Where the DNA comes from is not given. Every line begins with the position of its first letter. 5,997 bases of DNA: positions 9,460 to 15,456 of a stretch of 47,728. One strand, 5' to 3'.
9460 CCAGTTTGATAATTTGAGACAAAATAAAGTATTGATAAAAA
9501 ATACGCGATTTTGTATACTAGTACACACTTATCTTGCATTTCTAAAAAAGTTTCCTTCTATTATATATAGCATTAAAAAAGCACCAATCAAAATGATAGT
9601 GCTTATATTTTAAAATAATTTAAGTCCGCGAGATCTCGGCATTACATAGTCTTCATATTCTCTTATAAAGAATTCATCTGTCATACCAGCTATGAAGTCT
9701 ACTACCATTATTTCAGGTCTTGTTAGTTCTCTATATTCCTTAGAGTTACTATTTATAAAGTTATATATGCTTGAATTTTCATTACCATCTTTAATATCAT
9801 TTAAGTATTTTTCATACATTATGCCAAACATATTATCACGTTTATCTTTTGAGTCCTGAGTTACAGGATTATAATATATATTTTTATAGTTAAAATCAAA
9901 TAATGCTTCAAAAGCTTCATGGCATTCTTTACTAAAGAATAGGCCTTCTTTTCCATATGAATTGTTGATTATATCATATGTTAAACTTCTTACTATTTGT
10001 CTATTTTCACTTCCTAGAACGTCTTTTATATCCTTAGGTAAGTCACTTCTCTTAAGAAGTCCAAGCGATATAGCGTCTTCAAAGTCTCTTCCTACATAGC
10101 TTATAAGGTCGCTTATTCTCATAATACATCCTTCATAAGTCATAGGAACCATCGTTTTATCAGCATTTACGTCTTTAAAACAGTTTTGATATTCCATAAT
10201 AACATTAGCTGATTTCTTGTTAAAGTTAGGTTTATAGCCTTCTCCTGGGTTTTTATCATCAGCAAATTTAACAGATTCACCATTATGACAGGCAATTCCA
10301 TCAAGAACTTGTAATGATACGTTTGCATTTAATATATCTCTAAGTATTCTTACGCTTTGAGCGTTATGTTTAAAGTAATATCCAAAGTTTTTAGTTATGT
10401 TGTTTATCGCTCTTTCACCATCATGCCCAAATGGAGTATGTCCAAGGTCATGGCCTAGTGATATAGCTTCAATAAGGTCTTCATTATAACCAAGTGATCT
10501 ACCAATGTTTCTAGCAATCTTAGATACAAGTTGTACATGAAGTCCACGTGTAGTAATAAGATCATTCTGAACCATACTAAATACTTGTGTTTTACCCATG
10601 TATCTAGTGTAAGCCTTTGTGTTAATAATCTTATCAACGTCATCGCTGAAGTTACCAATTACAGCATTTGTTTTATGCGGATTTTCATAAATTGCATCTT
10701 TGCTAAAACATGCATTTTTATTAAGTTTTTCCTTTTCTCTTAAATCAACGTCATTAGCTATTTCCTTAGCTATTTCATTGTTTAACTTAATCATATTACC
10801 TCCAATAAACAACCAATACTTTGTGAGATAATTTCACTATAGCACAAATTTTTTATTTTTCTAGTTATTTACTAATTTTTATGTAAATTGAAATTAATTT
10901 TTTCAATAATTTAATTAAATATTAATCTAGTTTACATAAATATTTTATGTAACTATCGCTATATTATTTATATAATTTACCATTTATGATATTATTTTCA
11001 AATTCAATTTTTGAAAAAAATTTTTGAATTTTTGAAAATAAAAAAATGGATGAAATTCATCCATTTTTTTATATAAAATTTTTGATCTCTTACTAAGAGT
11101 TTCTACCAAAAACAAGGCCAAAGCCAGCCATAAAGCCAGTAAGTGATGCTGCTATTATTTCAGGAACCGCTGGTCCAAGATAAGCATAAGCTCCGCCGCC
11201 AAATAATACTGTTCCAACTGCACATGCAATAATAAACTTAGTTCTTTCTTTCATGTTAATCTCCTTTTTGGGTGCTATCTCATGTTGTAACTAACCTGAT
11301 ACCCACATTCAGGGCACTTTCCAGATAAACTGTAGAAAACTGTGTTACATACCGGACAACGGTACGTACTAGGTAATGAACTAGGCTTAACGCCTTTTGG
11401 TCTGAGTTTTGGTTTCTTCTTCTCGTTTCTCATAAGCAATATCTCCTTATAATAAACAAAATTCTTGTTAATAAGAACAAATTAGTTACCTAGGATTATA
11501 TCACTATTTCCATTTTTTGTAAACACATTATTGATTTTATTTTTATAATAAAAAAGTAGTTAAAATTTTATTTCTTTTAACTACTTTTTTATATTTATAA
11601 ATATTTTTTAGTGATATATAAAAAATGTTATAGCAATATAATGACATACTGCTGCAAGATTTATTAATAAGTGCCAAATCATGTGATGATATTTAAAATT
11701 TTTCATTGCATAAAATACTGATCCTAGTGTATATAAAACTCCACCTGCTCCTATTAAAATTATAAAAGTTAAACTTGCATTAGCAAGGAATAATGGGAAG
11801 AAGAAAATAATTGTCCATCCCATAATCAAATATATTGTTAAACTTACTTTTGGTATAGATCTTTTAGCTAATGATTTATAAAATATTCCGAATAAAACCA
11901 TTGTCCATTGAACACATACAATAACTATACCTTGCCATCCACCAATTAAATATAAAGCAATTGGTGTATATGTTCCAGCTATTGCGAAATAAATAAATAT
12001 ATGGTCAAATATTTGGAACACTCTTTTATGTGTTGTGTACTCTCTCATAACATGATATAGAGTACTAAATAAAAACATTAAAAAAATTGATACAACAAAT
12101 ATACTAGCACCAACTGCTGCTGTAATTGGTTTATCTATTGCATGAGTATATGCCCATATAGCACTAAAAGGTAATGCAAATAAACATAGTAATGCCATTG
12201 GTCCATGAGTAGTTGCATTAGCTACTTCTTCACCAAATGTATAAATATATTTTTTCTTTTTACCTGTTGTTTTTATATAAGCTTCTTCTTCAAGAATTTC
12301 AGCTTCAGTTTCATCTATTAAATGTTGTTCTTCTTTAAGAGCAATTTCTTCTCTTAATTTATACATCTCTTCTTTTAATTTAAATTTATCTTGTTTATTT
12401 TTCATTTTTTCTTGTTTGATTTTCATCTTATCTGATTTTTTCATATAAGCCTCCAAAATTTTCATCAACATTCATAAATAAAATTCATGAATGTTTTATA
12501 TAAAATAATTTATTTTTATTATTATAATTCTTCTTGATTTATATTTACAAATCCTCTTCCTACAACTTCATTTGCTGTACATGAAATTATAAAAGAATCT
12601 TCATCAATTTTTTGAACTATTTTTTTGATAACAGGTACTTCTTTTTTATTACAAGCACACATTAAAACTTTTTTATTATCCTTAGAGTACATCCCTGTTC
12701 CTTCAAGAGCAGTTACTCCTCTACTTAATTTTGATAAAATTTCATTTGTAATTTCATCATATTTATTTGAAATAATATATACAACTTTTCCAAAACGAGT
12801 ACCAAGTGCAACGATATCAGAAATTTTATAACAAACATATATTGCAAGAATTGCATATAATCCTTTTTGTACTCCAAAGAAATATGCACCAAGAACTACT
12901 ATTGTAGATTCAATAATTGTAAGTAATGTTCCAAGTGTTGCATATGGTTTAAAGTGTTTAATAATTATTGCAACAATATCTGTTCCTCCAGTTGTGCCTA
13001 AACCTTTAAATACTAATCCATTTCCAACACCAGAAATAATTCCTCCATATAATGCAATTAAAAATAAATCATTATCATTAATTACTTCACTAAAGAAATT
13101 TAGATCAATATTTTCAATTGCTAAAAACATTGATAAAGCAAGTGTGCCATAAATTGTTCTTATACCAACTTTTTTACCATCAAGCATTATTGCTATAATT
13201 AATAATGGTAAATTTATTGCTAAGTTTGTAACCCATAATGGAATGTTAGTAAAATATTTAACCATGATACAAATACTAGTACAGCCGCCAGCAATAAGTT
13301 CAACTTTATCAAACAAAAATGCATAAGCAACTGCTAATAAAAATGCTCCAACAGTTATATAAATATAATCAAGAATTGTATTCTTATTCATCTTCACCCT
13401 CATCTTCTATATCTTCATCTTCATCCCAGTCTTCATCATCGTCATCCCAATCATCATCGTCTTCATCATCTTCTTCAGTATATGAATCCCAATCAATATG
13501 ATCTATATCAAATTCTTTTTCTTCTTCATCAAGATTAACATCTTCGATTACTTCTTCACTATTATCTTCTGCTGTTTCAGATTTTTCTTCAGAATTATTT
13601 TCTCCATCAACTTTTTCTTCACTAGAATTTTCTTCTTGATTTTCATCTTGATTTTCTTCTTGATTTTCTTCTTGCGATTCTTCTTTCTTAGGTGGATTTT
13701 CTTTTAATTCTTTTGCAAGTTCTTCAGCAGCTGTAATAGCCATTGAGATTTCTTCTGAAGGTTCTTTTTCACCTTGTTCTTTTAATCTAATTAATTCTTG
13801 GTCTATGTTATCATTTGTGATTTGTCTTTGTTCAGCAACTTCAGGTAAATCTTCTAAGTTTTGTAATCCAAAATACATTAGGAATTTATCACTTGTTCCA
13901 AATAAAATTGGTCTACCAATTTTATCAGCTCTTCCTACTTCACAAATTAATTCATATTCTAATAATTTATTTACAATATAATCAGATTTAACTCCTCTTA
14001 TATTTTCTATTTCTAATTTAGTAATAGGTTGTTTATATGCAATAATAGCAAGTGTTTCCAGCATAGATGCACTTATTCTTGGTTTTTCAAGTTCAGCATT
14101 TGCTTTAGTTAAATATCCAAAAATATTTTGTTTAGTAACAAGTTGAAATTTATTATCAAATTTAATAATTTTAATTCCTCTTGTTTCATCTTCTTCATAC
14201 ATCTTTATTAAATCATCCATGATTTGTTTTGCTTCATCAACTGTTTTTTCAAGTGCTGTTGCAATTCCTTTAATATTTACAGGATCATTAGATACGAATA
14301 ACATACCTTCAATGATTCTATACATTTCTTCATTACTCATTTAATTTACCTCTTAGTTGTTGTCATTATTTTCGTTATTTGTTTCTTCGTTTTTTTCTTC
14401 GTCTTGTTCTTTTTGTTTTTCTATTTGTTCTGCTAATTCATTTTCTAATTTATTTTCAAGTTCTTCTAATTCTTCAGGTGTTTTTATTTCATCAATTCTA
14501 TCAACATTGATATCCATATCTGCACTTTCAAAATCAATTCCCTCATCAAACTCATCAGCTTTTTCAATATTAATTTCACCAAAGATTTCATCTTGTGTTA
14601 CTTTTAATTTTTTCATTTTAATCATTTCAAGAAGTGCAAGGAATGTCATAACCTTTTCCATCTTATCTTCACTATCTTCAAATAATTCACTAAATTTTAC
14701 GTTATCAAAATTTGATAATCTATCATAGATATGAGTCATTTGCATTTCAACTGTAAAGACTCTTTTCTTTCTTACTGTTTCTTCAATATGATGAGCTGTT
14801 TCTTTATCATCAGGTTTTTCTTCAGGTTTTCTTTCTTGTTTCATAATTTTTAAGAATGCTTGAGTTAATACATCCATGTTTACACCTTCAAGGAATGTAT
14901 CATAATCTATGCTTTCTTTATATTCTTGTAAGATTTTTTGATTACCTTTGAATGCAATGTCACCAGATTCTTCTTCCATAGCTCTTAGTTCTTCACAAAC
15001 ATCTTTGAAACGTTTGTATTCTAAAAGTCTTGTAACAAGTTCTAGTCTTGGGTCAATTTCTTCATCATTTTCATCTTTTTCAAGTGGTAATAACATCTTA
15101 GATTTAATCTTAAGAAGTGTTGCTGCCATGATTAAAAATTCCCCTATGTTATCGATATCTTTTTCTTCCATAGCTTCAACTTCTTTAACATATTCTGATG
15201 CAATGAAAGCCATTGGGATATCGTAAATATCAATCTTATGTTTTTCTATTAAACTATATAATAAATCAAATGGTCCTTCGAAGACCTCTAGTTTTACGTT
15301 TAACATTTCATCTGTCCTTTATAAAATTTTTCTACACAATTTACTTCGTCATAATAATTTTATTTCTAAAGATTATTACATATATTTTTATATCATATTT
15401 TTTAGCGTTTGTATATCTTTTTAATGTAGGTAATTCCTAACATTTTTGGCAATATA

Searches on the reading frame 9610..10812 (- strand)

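Call 89: search_protein_families(library=pfam, proteins=[window:9610-10812:-], max_evalue=0.001)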
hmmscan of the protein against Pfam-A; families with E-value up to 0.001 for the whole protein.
window:9610-10812:- (400 aa): 2 families
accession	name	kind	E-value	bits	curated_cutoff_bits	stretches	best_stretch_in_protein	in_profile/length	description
PF01966.28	HD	-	3.8e-10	40.5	22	1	92-181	4-90/116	HD domain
PF13286.11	HD_assoc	-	9.8e-09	36.1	22.2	1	293-387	3-90/91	Phosphohydrolase-associated domain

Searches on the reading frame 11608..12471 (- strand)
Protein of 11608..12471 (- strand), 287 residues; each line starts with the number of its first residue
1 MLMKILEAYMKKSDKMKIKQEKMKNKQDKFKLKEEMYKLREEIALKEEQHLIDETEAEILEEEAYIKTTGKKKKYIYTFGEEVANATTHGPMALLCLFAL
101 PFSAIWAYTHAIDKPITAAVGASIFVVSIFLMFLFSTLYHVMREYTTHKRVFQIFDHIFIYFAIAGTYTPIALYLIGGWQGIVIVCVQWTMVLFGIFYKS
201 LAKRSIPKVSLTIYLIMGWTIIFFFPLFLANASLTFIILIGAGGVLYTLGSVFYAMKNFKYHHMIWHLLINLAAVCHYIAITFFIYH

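Call 89: search_protein_families(library=pfam, proteins=[window:11608-12471:-], max_evalue=0.001)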
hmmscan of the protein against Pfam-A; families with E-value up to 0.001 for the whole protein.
window:11608-12471:- (287 aa): 1 family
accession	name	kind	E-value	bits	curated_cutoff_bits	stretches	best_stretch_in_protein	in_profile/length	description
PF03006.26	HlyIII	-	4.4e-30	105.4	26.2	1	79-278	3-224/224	Haemolysin-III related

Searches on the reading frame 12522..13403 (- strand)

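Call 89: search_protein_families(library=pfam, proteins=[window:12522-13403:-], max_evalue=0.001)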
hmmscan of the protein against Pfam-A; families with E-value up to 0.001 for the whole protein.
window:12522-13403:- (293 aa): 2 families
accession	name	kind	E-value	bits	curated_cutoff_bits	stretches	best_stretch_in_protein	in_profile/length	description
PF02588.21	YitT_membrane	-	4.8e-48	163.7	24.3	1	12-222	1-204/205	Uncharacterised 5xTM membrane BCR, YitT family COG1284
PF10035.14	DUF2179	-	4.1e-20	71.8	22.8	1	228-282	1-55/55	Uncharacterized protein conserved in bacteria (DUF2179)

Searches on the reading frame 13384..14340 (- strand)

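Call 89: search_protein_families(library=pfam, proteins=[window:13384-14340:-], max_evalue=0.001)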
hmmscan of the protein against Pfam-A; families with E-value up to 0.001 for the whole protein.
window:13384-14340:- (318 aa): 1 family
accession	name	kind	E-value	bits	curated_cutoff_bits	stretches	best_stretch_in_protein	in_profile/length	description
PF04079.22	SMC_ScpB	-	3.3e-53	180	27.4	1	9-167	2-159/160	Segregation and condensation complex subunit ScpB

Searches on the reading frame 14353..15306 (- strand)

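Call 89: search_protein_families(library=pfam, proteins=[window:14353-15306:-], max_evalue=0.001)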
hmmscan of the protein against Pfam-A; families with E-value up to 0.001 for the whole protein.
window:14353-15306:- (317 aa): 1 family
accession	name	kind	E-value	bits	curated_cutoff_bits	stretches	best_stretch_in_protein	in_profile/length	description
PF02616.19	SMC_ScpA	-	8.5e-34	118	24.6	1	19-248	1-230/232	Segregation and condensation protein ScpA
